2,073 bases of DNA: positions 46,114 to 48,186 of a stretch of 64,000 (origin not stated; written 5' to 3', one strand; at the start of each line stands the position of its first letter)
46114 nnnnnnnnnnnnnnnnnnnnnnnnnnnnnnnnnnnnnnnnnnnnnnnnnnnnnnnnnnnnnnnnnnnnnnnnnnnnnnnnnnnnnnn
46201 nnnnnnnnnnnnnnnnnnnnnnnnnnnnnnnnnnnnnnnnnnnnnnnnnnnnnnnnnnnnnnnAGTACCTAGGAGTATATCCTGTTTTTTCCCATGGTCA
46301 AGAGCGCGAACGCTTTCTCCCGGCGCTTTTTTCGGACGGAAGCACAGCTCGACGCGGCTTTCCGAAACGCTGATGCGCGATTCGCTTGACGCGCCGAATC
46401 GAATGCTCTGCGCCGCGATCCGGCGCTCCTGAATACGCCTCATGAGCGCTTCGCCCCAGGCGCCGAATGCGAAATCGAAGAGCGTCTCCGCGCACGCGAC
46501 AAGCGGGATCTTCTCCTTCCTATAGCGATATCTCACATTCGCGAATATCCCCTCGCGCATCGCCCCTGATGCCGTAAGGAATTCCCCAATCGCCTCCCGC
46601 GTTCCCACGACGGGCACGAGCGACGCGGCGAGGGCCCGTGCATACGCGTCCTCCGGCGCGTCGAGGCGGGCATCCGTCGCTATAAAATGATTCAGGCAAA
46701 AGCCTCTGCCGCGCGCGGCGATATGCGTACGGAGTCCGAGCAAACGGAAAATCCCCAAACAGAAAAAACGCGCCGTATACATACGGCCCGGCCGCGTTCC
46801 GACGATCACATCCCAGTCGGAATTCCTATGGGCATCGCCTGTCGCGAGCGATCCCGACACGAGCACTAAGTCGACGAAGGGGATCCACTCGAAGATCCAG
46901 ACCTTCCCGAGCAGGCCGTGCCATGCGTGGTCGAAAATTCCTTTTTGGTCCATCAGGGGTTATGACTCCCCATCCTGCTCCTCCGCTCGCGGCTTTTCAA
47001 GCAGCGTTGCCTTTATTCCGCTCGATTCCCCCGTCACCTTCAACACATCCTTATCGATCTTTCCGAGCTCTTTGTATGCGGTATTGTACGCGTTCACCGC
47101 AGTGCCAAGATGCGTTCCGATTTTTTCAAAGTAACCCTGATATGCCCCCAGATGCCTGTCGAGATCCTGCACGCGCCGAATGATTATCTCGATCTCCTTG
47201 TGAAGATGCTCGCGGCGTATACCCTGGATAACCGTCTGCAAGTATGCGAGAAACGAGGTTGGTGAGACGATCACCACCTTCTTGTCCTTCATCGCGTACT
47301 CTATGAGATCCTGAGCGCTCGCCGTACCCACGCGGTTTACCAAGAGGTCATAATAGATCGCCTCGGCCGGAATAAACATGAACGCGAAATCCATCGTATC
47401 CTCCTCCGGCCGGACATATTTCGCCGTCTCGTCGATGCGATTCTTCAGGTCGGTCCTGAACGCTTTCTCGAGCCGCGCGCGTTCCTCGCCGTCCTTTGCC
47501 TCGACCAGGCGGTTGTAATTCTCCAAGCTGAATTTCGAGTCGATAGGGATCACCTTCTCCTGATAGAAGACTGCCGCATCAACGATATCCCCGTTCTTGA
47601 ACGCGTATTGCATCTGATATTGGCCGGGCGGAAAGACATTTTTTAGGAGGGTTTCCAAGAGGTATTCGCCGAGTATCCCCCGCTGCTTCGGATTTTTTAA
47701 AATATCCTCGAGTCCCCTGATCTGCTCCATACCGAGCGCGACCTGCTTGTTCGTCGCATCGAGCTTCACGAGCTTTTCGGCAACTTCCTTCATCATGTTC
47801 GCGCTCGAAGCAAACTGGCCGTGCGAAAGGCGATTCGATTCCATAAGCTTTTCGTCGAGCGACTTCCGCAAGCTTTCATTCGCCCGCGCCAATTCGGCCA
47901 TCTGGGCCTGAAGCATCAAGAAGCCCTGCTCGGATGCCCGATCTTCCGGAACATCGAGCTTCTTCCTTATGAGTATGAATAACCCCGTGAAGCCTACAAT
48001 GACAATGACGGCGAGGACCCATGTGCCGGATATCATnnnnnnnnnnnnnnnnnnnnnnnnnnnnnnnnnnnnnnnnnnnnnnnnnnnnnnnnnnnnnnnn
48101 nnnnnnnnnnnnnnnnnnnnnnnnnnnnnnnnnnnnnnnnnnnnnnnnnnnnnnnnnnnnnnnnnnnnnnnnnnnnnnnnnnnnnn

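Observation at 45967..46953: Nucleotidyltransferase-fold ORF reads in-frame into groES through an A6 homopolymer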

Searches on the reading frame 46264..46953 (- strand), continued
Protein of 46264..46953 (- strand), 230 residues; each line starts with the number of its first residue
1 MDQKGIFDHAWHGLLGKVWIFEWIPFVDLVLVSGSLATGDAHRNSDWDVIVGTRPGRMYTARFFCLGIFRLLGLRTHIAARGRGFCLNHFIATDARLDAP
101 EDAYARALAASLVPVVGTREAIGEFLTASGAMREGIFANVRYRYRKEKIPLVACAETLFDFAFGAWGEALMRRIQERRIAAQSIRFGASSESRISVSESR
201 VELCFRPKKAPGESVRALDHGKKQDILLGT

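Call 59: find_homologous_proteins(query=A3, max_evalue=1e-20)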
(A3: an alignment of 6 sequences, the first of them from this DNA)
Query A3 (6 sequences) (230 aa, profile of the alignment): 28 proteins with E <= 1e-20 among 8000 candidates.
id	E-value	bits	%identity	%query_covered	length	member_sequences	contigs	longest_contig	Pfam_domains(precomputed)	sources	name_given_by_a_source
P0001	4.3e-124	431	100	100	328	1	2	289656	PF00166.27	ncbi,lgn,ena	-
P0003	2.6e-123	428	75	100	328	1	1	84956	PF00166.27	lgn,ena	-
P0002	9.3e-122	423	78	100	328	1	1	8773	PF00166.27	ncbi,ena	-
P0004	6.9e-117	407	59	100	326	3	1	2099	PF00166.27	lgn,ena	-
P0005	3.7e-112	392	54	100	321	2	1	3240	PF00166.27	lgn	-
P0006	6.9e-106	371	52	100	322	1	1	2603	PF00166.27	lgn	-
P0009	8.9e-95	335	52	94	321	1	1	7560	PF00166.27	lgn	-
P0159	1.6e-47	180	36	88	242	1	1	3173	-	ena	-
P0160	2.2e-46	176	33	88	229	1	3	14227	-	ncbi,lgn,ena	-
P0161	2.5e-46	176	35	88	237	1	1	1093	-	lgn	-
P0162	6.9e-41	158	35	88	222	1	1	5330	-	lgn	-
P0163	7.8e-41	158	41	91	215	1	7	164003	PF01909.30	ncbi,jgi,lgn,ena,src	ncbi:MAG TPA: nucleotidyltransferase domain-containing protein [Candidatus Paceibacterota bacterium]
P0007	2.3e-39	153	38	83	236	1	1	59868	-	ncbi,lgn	-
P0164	2.3e-39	153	37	87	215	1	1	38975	-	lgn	-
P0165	2.8e-39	153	35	89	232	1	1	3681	-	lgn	-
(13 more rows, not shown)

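Call 60: find_encoding_contigs(protein=P0009, flank=3000, max_places=2)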
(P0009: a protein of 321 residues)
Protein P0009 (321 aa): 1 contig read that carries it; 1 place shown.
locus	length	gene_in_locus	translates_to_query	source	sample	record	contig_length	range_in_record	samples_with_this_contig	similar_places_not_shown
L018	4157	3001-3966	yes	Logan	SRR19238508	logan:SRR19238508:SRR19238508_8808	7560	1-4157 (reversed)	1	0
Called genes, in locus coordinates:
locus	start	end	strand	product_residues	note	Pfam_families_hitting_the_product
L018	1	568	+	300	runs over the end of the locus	-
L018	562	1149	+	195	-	-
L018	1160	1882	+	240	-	-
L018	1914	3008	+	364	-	PF02646:RmuC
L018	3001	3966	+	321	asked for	PF00166:Cpn10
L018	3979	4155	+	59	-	?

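Call 61: find_encoding_contigs(protein=P0160, flank=3000, max_places=2)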
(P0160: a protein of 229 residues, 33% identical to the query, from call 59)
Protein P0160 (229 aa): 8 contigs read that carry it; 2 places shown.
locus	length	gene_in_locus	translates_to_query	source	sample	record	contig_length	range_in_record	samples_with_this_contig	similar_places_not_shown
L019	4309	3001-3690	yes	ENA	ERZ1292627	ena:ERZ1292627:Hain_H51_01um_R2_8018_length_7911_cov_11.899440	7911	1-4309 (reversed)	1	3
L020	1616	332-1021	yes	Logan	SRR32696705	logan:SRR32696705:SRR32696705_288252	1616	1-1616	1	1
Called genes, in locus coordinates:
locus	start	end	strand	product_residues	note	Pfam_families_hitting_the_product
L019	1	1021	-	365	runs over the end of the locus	PF05496:RuvB_N (faint), PF13177:DNA_pol3_delta2, PF13401:AAA_22 (faint), PF00004:AAA, PF21960:RCF1-5-like_lid (faint), PF22608:DNAX_ATPase_lid, PF12169:DNA_pol3_gamma3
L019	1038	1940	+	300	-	PF00768:Peptidase_S11, PF13354:Beta-lactamase2 (weak)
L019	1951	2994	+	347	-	PF00953:Glycos_transf_4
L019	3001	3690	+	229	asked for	-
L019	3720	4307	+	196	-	?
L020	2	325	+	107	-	?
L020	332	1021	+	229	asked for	-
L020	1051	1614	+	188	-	?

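Call 62: find_encoding_contigs(protein=P0163, flank=3000, max_places=2)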
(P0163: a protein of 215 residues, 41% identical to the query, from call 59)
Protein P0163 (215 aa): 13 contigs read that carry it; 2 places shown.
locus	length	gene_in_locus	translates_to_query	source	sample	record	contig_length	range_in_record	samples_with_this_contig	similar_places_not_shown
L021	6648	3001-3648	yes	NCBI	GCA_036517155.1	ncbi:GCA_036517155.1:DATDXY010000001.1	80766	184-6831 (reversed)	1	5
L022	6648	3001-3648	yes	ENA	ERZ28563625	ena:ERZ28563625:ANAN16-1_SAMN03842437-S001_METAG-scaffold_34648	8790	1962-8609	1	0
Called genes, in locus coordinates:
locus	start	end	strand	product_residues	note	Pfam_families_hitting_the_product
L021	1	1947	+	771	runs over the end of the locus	PF26449:DUF8128, PF01935:DUF87 (weak), PF10412:TrwB_AAD_bind (faint)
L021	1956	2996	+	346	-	PF02646:RmuC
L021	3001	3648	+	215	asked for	PF01909:NTP_transf_2 (faint)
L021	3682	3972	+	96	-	PF00166:Cpn10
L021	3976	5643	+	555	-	PF00118:Cpn60_TCP1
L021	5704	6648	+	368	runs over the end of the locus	PF06559:DCD_N, PF22769:DCD, PF22569:DCD_C, PF22769:DCD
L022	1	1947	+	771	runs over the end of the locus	PF26449:DUF8128, PF01935:DUF87 (weak), PF10412:TrwB_AAD_bind (faint)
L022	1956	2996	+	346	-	PF02646:RmuC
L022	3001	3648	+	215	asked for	PF01909:NTP_transf_2 (faint)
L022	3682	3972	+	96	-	PF00166:Cpn10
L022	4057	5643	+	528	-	PF00118:Cpn60_TCP1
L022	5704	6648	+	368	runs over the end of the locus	PF06559:DCD_N, PF22769:DCD, PF22569:DCD_C, PF22769:DCD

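Call 75: search_protein_families(library=padloc, proteins=[window:46318-46953:-], max_evalue=0.01)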
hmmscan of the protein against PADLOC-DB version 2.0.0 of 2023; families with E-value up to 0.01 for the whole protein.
window:46318-46953:- (212 aa): 2 families
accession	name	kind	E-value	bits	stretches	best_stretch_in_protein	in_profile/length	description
PDLC04904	PDC-S09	-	0.0013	16.9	1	30-59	28-57/104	-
PDLC04902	PDC-S09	-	0.0032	15.7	1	31-66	25-60/97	-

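Call 76: search_solved_structures(query=A4, max_evalue=1)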
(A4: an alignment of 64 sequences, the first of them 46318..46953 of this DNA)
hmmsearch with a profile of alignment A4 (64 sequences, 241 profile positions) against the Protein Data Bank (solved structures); distinct sequences matched with E-value up to 1: 10.
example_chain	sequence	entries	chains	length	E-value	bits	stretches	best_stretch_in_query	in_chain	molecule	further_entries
7ae2_B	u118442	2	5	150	2.7e-05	27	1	19-54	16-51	MNT ANTITOXIN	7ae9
1wot_A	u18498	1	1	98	0.00013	24.8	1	32-76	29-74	PUTATIVE MINIMAL NUCLEOTIDYLTRANSFERASE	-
5yep_A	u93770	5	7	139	0.012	18.4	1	17-55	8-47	Toxin-antitoxin system antidote Mnt family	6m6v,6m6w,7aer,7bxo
3nku_A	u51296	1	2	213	0.073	15.8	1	31-56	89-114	DrrA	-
6yx5_B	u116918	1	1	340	0.11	15.2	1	31-56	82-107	Multifunctional virulence effector protein DrrA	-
3dto_A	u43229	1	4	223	0.24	14.1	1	121-175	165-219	BH2835 protein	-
9dbh_A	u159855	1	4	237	0.32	13.7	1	28-60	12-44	HalB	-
9dbj_A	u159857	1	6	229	0.33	13.7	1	28-60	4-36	HalB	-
9xbd_E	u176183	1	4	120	0.35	13.6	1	31-56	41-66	Nucleotidyltransferase domain-containing protein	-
7qep_N6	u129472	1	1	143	0.56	12.9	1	114-165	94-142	60S RIBOSOMAL PROTEIN L26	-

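Call 78: list_cluster_members(proteins=[P0001, P0002, P0163])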
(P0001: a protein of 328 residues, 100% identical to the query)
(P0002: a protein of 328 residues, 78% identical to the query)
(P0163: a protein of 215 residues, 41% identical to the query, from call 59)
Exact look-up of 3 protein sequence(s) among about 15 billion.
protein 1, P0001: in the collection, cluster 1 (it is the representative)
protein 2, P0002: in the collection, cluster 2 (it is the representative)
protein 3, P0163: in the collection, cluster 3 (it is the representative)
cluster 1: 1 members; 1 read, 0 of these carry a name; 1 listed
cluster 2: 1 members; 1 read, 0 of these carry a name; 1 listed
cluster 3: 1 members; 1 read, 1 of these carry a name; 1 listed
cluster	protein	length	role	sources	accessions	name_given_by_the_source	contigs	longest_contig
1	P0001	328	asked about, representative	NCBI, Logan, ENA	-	-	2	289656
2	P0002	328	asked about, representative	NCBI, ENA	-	-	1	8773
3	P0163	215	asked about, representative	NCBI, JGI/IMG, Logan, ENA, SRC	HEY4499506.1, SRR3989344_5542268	MAG TPA: nucleotidyltransferase domain-containing protein [Candidatus Paceibacterota ...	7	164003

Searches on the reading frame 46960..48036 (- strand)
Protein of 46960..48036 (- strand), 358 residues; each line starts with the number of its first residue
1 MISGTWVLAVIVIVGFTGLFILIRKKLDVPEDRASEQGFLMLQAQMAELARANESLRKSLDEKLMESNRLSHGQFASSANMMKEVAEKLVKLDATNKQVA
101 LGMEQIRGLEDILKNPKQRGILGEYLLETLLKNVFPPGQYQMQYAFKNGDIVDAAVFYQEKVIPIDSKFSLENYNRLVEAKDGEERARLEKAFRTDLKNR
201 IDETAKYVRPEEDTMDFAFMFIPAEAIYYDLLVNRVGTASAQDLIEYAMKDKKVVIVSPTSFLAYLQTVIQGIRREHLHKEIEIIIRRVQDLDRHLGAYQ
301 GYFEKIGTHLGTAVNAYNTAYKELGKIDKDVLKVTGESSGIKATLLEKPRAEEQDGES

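Call 75: search_protein_families(library=padloc, proteins=[window:46960-48036:-], max_evalue=0.01)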
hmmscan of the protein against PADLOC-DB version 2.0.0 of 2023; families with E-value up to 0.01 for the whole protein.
window:46960-48036:- (358 aa): 1 family
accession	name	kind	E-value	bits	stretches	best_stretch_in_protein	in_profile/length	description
PDLC03812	RTasRmuC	-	3.1e-14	50.4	1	60-324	138-402/439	DRT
